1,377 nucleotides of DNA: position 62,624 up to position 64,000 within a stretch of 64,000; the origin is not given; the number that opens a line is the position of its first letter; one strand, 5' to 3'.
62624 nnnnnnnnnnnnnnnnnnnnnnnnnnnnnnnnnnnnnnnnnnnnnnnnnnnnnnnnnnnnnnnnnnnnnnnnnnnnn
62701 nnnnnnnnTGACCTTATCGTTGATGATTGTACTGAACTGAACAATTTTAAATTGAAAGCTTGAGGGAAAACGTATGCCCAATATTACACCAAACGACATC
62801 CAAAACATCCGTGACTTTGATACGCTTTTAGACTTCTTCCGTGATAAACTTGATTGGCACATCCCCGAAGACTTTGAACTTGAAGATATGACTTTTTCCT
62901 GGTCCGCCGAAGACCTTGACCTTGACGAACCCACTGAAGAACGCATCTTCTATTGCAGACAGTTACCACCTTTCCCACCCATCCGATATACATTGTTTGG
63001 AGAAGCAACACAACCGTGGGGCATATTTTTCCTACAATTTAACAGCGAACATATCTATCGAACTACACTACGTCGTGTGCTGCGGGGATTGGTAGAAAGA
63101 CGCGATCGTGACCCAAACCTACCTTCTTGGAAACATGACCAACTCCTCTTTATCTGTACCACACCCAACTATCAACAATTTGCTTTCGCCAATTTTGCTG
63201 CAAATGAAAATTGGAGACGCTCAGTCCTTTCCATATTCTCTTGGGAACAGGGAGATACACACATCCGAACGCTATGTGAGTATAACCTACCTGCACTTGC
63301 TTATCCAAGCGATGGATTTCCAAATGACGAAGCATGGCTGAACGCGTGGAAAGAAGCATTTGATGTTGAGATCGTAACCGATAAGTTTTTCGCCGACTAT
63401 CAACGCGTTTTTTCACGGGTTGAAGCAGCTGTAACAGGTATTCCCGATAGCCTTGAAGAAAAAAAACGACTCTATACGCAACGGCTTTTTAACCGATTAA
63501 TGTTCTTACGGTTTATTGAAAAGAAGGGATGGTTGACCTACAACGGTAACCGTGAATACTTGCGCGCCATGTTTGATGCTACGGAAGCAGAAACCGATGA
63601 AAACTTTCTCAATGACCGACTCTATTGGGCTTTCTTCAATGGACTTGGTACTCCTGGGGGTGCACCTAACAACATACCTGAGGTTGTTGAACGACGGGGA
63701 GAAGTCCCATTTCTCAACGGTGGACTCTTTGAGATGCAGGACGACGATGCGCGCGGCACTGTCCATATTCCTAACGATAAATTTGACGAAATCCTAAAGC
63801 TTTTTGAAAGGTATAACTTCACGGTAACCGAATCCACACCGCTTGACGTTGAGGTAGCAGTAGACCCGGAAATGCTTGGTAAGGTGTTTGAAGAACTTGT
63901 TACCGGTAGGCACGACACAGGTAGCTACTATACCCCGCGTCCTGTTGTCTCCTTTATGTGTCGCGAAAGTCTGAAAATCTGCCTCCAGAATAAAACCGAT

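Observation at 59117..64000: PLD-nuclease/SNF2-helicase fusion followed by a COG1002-type adenine methyltransferase: DISARM-class-1-like or BREX-like defence locus cut by the window edge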

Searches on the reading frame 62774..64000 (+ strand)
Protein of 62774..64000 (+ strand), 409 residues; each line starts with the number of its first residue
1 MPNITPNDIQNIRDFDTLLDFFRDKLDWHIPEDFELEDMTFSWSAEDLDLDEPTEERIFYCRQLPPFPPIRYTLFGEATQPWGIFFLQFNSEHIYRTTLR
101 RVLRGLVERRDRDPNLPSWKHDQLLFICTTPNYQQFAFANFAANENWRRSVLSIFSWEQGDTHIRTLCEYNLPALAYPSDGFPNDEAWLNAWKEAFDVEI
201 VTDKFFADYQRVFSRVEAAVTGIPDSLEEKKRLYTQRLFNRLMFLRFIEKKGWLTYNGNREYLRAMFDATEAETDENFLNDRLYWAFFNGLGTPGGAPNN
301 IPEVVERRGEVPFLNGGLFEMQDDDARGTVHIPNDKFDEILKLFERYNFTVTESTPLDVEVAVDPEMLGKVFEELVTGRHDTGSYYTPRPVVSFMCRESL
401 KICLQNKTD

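Call 4: search_protein_families(library=pfam, proteins=[window:62774-64000:+], max_evalue=0.01)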
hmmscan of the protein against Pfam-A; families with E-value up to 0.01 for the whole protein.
window:62774-64000:+ (409 aa): 1 family
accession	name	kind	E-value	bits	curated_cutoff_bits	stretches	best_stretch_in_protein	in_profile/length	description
PF25120.1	DUF7814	-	0.0056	16.8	27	1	239-345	85-181/228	Domain of unknown function (DUF7814)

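Call 5: search_protein_families(library=padloc, proteins=[window:62774-64000:+], max_evalue=0.01)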
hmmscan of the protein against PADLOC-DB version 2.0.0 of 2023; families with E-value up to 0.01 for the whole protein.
window:62774-64000:+ (409 aa): 6 families
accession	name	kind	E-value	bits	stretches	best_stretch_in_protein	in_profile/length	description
PDLC03601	REase_MTase_IIG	-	6.9e-25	85.1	1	191-404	197-407/1110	Type IIG restriction enzyme-methyltransferase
PDLC03596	REase_MTase_IIG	-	4.3e-21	72.7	1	189-381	184-404/1148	Type IIG restriction enzyme-methyltransferase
PDLC03628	REase_MTase_IIG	-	7.1e-20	68.7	1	193-400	153-355/1100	Type IIG restriction enzyme-methyltransferase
PDLC03612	REase_MTase_IIG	-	2e-06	24.2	1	342-406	404-471/1247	Type IIG restriction enzyme-methyltransferase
PDLC03018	MTase_I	-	0.00043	16.8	1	326-396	259-320/749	Type I methyltransferase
PDLC03025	MTase_I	-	0.0087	12.8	0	366-397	142-176/569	Type I methyltransferase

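Call 6: search_protein_families(library=ncbifam, proteins=[window:62774-64000:+], max_evalue=0.01)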
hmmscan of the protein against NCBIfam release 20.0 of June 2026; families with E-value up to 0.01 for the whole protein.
window:62774-64000:+ (409 aa): 0 families
